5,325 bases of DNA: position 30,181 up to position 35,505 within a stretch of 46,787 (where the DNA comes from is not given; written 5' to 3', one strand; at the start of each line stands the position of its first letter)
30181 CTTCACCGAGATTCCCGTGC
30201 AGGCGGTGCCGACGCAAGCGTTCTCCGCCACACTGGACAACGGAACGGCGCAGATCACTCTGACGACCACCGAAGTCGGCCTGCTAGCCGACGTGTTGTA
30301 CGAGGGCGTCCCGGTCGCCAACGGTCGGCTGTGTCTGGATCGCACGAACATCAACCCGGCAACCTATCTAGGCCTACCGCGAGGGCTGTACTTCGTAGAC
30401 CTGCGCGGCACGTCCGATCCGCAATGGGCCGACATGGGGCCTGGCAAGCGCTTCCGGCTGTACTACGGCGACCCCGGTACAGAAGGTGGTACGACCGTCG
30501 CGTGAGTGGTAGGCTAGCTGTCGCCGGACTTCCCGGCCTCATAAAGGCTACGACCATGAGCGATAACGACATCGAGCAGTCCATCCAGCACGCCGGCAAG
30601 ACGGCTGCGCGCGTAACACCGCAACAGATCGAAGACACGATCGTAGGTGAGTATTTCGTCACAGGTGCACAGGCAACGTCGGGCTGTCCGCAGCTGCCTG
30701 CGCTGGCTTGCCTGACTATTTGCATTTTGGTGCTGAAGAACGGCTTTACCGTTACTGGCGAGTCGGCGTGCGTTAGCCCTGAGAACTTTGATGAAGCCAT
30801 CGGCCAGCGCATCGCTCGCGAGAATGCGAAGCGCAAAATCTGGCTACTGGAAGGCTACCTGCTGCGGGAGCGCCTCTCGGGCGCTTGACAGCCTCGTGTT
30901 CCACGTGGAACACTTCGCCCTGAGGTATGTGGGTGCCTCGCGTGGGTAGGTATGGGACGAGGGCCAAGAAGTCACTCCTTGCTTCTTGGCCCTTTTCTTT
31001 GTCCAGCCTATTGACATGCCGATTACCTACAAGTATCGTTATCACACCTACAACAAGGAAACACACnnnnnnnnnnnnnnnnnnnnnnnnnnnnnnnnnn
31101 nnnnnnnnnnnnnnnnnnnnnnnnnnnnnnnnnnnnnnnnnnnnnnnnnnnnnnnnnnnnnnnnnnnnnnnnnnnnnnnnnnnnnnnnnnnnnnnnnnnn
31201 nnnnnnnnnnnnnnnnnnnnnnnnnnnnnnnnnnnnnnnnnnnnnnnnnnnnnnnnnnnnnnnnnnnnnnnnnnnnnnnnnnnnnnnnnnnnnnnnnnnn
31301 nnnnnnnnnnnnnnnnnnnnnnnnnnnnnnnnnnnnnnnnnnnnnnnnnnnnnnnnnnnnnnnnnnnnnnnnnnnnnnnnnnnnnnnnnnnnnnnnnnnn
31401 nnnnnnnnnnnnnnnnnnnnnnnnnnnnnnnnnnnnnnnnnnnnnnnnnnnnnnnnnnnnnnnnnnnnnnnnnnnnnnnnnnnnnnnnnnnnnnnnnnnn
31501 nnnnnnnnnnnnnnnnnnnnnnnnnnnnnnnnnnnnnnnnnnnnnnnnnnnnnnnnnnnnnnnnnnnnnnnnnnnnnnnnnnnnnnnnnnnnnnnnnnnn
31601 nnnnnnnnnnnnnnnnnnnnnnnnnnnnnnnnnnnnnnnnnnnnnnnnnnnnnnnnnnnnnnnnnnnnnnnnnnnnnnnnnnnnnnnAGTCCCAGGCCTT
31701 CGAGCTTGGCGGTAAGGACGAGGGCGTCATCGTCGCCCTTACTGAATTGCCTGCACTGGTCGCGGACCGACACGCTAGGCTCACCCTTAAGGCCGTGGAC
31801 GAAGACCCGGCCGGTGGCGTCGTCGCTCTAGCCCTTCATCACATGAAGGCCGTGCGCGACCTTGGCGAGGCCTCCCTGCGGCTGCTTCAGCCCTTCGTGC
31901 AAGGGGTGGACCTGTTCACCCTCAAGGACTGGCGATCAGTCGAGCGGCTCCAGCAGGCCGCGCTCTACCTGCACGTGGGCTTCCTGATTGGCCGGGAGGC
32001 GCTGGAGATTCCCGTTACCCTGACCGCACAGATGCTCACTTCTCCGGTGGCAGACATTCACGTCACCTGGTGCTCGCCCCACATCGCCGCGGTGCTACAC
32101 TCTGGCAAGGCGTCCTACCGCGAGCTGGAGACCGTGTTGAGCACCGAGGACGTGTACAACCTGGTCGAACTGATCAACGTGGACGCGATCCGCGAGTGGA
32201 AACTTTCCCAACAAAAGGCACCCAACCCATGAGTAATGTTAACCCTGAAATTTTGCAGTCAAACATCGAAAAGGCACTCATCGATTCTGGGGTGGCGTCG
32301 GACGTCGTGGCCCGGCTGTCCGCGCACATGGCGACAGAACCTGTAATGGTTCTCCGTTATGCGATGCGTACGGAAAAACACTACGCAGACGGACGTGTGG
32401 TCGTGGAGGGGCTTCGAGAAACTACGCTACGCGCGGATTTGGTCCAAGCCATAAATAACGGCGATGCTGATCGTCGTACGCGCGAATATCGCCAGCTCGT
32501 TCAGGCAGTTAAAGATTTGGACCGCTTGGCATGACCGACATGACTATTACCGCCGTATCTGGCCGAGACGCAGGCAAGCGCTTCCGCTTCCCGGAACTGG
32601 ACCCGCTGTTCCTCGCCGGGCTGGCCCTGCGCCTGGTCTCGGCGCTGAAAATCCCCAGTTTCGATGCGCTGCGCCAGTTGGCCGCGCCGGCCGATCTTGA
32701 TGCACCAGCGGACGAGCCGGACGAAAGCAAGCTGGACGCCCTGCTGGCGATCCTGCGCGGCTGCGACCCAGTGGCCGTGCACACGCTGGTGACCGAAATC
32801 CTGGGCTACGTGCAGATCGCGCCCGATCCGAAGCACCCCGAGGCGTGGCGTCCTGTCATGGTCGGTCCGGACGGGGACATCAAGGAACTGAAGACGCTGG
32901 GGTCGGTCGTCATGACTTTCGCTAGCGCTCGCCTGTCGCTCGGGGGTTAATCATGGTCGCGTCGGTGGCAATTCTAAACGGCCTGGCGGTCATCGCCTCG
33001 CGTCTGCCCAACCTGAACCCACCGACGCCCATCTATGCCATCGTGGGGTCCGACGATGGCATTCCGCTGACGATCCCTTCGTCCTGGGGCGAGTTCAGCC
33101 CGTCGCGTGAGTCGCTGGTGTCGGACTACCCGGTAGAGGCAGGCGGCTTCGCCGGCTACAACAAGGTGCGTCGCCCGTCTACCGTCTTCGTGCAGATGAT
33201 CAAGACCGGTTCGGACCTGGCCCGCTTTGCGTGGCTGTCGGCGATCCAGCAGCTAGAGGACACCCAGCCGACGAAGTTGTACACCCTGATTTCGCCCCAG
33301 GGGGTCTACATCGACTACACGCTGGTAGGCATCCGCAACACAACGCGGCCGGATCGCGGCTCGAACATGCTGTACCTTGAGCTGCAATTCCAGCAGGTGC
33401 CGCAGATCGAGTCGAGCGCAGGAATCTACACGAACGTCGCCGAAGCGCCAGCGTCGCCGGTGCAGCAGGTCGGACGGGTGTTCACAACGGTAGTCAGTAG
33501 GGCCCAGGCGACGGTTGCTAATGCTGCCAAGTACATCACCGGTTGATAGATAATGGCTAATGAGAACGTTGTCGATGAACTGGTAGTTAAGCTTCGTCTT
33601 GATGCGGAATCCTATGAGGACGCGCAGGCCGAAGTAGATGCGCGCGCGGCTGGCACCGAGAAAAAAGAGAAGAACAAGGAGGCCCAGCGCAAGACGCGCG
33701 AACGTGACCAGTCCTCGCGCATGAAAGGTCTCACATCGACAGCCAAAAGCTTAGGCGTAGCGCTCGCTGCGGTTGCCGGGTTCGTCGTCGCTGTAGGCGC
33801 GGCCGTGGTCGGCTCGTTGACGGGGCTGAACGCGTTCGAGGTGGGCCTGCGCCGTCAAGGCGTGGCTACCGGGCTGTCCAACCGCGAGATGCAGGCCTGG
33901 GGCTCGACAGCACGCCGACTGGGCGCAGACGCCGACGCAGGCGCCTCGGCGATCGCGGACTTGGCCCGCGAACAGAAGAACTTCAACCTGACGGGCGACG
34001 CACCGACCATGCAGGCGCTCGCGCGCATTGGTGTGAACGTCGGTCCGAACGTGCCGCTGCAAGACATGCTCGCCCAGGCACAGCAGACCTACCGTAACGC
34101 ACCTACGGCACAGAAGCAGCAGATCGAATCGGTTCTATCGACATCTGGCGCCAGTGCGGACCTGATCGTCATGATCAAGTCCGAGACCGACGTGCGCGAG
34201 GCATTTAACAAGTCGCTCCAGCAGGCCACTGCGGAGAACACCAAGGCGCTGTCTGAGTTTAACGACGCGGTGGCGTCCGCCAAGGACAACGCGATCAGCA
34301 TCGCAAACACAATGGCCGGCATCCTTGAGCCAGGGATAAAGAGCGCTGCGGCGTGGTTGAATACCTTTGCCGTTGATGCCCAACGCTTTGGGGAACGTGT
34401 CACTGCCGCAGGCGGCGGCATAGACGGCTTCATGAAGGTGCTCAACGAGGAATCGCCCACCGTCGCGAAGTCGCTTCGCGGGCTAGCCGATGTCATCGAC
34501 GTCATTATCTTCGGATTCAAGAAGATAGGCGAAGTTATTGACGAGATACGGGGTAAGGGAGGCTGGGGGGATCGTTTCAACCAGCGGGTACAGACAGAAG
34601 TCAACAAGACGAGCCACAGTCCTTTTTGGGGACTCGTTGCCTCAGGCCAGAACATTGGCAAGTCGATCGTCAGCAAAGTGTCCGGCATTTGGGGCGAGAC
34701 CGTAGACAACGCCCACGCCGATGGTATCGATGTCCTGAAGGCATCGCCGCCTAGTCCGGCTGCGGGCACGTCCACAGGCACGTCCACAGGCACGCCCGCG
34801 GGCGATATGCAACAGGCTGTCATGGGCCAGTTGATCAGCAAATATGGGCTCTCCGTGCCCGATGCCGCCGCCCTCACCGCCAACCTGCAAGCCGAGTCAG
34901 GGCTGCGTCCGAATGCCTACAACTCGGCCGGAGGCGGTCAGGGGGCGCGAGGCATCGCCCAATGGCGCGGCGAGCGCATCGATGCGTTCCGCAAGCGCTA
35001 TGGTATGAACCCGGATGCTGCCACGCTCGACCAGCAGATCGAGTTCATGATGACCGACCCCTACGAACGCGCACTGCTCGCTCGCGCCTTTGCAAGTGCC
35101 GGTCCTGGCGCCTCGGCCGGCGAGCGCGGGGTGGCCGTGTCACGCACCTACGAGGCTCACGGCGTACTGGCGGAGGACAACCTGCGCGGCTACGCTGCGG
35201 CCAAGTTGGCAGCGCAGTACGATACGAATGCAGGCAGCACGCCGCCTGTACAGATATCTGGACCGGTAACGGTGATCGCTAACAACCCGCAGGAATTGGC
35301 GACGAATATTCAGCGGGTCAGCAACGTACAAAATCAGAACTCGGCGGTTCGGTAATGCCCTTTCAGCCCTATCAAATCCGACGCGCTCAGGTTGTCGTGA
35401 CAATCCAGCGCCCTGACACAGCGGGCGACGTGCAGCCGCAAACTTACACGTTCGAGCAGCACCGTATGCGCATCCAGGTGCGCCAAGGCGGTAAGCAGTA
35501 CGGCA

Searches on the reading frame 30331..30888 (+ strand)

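Call 108: search_protein_families(library=phrogs, max_evalue=0.0001, proteins=[window:30331-30888:+])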
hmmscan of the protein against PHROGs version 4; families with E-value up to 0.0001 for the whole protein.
window:30331-30888:+ (185 aa): 6 families
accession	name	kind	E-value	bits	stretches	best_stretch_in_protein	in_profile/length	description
phrog_322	-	unknown function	7.6e-50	171.5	1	73-184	3-105/239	-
phrog_3934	-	unknown function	2.1e-29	103.9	1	75-183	4-101/336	-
phrog_16684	-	unknown function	6.3e-29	100.9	1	125-183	18-76/78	-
phrog_9467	-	unknown function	1.1e-13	52.2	1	129-184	98-153/155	-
phrog_37939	-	unknown function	1.4e-09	38.8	1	77-178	4-101/308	-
phrog_4435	-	unknown function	1.7e-07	32.3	1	130-176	35-83/252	-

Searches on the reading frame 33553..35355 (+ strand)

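Call 73: search_protein_families(library=phrogs, max_evalue=0.001, proteins=[window:33553-35355:+])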
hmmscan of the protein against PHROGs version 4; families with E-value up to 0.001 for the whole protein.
window:33553-35355:+ (600 aa): 8 families
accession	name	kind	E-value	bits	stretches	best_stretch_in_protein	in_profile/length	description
phrog_9570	-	tail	2.9e-105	354.7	2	1-318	1-312/689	tail length tape measure protein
phrog_2013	-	tail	1.2e-15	58.4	1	5-349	3-340/657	lytic tail protein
phrog_8949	-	unknown function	8.5e-11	42.9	1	403-516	323-432/557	-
phrog_2276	-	tail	8.6e-09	35.6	1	3-317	22-328/673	tail length tape measure protein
phrog_12278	-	tail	1.1e-07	32.5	1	51-276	24-248/448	tail fiber protein/ lysozyme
phrog_8125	-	tail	1.9e-06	28.2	1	38-321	32-316/578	tail length tape measure protein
phrog_3824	-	unknown function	1e-05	25.7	1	3-163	2-150/750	-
phrog_12506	-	tail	3.9e-05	24.3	1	3-198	2-166/218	tail length tape measure protein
